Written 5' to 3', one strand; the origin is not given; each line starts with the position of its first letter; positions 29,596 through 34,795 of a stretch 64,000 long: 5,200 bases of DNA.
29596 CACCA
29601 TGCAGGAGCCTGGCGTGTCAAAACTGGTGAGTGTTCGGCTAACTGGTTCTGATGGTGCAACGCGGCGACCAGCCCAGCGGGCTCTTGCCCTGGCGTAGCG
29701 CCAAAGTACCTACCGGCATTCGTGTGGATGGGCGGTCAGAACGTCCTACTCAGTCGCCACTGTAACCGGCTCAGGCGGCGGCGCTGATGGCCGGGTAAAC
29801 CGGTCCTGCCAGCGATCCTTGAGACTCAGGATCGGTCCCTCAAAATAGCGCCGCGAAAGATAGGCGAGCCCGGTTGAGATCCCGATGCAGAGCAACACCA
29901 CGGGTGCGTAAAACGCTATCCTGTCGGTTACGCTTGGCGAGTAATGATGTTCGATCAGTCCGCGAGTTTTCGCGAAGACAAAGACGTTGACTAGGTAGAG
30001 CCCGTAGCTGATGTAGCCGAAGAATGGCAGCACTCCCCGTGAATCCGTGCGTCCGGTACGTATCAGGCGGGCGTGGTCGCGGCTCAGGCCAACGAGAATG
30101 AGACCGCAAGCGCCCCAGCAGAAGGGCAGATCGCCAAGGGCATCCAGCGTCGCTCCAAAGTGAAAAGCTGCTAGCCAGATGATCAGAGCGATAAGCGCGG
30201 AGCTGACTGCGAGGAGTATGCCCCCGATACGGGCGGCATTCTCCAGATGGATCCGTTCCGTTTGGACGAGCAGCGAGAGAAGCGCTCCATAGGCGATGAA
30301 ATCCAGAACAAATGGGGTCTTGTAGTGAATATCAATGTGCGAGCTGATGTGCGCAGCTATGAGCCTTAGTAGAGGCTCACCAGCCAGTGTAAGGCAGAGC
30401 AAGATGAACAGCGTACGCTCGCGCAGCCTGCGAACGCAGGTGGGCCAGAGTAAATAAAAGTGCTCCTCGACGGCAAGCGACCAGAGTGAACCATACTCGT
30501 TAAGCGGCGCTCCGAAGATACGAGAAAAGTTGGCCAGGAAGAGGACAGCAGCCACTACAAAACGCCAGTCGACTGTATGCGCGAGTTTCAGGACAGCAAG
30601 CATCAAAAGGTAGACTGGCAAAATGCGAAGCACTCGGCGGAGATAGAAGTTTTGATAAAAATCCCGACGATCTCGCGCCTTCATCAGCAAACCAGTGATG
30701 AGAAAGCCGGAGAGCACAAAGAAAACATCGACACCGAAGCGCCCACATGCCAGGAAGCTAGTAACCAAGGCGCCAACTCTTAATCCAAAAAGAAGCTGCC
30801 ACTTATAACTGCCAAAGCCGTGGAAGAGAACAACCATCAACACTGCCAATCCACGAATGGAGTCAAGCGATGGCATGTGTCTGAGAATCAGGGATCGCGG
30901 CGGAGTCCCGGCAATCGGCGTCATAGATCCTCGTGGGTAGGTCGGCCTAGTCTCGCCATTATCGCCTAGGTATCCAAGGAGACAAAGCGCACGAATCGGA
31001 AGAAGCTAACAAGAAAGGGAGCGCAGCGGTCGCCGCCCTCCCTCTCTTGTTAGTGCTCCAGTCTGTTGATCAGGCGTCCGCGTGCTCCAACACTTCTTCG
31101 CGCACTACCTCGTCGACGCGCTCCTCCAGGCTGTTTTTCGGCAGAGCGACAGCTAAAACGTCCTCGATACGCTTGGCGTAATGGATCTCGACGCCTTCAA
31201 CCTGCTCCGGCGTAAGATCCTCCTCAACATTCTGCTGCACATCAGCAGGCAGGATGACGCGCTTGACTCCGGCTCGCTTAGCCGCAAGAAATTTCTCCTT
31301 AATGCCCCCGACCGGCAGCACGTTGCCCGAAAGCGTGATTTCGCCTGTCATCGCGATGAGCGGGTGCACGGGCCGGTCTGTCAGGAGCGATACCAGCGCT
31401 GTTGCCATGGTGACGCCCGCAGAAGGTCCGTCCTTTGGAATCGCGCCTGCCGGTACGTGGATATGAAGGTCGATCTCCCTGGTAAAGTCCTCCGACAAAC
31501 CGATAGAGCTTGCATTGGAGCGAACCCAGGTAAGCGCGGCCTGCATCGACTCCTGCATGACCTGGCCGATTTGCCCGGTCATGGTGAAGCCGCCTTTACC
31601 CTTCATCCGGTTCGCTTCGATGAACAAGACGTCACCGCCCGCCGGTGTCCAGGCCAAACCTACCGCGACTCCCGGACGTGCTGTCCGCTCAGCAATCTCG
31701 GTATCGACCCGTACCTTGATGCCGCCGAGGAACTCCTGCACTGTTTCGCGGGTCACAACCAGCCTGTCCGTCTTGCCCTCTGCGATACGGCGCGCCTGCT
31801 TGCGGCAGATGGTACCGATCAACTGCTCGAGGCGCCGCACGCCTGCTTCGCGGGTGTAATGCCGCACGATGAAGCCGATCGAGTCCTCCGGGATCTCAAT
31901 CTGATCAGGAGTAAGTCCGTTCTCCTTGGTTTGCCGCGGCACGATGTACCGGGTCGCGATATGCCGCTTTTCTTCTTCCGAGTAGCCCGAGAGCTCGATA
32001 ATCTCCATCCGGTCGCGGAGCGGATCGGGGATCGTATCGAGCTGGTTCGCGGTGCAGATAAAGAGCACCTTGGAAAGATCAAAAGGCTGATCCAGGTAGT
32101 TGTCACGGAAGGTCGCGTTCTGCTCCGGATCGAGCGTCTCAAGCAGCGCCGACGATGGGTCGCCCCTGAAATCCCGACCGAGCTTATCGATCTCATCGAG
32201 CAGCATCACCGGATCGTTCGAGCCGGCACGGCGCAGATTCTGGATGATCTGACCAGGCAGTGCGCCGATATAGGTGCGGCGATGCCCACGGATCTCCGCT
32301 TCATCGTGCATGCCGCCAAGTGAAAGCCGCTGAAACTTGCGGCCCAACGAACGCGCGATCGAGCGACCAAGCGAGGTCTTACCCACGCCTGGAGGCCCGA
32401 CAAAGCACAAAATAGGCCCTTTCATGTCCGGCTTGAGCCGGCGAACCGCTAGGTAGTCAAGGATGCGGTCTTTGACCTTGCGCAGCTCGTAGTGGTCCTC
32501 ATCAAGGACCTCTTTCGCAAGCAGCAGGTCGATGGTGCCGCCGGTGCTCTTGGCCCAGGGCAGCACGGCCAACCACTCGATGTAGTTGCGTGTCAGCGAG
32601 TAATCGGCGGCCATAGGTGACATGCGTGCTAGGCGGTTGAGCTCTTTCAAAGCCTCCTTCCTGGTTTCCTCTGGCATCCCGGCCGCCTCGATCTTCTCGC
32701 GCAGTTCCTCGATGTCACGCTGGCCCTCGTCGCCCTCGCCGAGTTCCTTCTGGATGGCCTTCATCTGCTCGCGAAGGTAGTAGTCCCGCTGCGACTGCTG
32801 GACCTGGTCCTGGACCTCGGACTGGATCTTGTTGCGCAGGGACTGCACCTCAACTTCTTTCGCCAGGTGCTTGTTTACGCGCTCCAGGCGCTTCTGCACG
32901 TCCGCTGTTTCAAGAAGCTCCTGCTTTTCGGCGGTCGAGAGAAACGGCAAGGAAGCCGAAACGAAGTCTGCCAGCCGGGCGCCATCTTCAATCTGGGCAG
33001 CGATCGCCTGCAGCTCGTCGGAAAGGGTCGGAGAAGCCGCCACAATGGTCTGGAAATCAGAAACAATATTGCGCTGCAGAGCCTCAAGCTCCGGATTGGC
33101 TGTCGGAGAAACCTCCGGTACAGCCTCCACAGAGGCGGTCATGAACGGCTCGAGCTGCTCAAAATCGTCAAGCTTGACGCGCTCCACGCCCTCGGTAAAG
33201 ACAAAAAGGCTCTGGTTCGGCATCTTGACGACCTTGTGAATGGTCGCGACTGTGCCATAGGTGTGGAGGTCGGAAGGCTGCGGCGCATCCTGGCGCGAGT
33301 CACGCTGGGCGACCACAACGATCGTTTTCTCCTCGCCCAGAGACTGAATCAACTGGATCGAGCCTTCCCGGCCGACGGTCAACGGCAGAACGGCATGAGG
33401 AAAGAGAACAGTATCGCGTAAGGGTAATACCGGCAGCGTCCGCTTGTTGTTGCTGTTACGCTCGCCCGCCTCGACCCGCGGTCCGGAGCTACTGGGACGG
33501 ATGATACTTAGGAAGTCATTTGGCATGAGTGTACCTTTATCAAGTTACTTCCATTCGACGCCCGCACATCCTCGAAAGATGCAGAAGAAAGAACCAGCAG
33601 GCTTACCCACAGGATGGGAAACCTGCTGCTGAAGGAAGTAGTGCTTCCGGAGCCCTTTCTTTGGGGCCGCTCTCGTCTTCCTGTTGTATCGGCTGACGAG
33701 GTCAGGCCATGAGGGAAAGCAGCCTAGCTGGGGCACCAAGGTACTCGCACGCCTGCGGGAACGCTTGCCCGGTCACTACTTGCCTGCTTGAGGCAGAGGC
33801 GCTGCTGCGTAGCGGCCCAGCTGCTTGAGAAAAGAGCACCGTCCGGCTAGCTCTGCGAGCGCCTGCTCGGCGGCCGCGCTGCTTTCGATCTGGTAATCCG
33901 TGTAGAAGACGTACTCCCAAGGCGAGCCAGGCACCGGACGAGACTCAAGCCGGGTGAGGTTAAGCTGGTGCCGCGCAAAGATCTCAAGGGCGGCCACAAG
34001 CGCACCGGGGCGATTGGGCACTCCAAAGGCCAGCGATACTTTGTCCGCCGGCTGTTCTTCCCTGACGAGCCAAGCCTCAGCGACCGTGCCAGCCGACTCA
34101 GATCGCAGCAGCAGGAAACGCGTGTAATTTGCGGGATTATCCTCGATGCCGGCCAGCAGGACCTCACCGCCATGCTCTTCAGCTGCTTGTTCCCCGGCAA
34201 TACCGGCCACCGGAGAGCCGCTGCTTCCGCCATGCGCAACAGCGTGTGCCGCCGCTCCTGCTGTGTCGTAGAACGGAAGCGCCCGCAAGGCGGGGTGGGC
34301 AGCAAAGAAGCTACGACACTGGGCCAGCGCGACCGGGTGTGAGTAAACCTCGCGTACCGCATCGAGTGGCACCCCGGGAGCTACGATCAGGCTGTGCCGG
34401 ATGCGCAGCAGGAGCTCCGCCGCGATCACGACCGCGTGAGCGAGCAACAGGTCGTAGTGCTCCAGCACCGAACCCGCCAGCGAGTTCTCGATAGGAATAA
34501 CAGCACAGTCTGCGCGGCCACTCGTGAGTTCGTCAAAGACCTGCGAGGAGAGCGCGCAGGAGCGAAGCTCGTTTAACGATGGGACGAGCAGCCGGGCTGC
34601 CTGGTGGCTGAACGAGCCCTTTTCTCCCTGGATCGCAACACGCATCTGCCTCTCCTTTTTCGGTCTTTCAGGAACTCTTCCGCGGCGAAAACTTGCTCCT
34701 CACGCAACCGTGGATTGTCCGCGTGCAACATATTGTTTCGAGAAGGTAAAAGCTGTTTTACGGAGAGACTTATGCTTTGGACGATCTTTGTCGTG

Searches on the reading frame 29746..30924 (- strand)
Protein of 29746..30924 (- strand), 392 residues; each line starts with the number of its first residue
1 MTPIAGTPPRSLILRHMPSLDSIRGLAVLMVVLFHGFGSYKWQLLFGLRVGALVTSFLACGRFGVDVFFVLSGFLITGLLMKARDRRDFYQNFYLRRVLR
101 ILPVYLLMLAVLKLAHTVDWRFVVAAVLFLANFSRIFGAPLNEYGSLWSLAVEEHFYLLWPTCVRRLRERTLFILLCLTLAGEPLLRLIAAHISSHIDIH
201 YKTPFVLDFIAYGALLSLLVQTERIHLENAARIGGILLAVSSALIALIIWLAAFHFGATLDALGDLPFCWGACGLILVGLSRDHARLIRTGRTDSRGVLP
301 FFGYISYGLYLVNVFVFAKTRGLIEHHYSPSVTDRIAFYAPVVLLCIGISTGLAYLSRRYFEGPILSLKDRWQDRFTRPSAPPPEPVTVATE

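Call 72: search_protein_families(library=ncbifam, proteins=[window:29746-30924:-], max_evalue=0.00001)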
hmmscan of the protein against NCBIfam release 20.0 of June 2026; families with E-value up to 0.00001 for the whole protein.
window:29746-30924:- (392 aa): 0 families

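Call 73: search_protein_families(library=pfam, proteins=[window:29746-30924:-], max_evalue=0.00001)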
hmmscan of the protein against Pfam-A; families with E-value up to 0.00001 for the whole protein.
window:29746-30924:- (392 aa): 1 family
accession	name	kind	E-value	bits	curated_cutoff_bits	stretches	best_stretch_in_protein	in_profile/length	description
PF01757.29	Acyl_transf_3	-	1.7e-28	100.1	31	1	18-353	2-324/326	Acyltransferase domain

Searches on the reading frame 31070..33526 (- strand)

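Call 73: search_protein_families(library=pfam, proteins=[window:31070-33526:-], max_evalue=0.00001)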
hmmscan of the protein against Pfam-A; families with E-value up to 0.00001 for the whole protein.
window:31070-33526:- (818 aa): 6 families
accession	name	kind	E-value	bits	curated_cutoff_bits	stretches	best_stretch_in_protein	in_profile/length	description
PF05362.19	Lon_C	-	4e-76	255.6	21.1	1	591-796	2-204/205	Lon protease (S16) C-terminal proteolytic domain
PF02190.22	LON_substr_bdg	-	1.4e-50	172.4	28.7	1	30-223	1-200/200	ATP-dependent protease La (LON) substrate-binding domain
PF00004.35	AAA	-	2.3e-24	86.7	21.2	1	373-512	1-128/131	ATPase family associated with various cellular activities (AAA)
PF22667.2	Lon_lid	-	7.9e-21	73.9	27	1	534-586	1-53/57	Lon protease AAA+ ATPase lid domain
PF07728.20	AAA_5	-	1.1e-07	32.4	22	1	373-507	2-139/139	AAA domain (dynein-related subfamily)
PF13541.12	ChlI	-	6.7e-07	29.7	27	1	636-761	1-119/121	Subunit ChlI of Mg-chelatase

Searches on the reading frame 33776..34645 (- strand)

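Call 72: search_protein_families(library=ncbifam, proteins=[window:33776-34645:-], max_evalue=0.00001)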
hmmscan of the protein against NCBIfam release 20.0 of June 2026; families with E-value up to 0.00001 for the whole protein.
window:33776-34645:- (289 aa): 4 families
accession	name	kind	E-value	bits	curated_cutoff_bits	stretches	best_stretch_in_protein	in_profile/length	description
NF008865.0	PRK11898.1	equivalog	1.8e-62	211.1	219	1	1-283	2-280/284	prephenate dehydratase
NF008866.0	PRK11899.1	equivalog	7.7e-55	186.1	359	1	2-284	7-278/283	prephenate dehydratase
NF007910.0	PRK10622.1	equivalog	6.3e-44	150.4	577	1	2-281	105-377/386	bifunctional chorismate mutase/prephenate dehydratase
TIGR01268.1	Phe4hydrox_tetr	equivalog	2.4e-08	33.2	704.8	1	197-276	11-91/436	phenylalanine 4-monooxygenase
